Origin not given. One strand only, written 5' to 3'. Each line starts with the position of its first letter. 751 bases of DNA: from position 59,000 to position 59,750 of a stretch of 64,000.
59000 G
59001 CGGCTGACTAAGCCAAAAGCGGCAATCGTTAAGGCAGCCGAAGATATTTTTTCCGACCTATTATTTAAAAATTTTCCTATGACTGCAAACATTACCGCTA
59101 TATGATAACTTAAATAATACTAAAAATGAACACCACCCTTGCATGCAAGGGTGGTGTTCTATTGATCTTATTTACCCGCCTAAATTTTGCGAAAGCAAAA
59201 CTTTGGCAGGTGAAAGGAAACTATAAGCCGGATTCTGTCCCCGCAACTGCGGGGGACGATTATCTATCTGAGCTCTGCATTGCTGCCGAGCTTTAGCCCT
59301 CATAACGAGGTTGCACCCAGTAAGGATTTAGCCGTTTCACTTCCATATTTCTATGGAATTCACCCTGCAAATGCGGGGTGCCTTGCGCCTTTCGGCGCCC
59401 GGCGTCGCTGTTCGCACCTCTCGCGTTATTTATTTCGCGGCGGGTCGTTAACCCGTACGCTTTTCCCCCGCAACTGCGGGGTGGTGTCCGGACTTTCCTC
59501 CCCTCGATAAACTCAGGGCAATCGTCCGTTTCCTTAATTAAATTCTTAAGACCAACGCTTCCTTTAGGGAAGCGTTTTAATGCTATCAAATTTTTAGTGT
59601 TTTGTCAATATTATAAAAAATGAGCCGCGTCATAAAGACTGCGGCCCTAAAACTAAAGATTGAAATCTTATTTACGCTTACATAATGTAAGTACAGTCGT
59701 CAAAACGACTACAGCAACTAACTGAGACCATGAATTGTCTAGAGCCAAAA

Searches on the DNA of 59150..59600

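Call 80: search_rna_families(source=window, start=59150, end=59600, threshold=gathering, show_alignments=1)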
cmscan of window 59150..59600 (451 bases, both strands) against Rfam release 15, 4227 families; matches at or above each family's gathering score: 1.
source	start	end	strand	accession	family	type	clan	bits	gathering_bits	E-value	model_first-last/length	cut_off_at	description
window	59208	59537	-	RF00010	RNaseP_bact_a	Gene; ribozyme;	CL00002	106.2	100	1.2e-33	1-367/367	no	Bacterial RNase P class A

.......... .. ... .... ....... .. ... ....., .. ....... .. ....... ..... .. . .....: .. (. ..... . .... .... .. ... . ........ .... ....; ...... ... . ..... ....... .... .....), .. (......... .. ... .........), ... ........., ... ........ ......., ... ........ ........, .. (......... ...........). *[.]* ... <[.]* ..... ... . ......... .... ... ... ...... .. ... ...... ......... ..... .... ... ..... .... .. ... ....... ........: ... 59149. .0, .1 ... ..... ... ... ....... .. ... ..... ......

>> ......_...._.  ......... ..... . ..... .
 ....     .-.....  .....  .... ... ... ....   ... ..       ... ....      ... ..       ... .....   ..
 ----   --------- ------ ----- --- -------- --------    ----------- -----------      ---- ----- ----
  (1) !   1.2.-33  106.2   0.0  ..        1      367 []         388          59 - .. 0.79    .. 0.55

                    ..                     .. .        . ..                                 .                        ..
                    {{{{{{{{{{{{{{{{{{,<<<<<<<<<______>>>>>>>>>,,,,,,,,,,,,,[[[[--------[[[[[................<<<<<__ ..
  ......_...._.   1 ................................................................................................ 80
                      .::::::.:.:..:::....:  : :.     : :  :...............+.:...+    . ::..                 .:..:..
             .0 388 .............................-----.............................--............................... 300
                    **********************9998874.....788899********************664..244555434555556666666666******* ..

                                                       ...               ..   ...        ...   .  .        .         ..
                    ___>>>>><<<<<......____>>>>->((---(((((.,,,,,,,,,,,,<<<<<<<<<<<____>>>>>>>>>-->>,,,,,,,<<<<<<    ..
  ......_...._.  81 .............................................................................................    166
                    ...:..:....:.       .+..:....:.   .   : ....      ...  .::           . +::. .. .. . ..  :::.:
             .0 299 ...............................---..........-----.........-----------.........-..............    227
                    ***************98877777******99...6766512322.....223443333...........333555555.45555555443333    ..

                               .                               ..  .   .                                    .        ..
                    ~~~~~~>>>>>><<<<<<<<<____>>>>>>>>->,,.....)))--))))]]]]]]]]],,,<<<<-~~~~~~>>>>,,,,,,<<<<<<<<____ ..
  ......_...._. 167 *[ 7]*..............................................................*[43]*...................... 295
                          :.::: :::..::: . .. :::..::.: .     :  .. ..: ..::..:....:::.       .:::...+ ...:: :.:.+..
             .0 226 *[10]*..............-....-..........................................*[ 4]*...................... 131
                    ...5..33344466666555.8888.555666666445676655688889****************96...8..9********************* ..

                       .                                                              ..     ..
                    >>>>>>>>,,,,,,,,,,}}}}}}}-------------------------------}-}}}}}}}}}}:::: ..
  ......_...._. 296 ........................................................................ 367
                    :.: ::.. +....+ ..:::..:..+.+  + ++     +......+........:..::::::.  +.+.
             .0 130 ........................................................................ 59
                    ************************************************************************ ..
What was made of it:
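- Checked: All four copies are on the + strand, whereas rnpB is on the - strand, so RNase P RNA carries the complement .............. (call 80).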
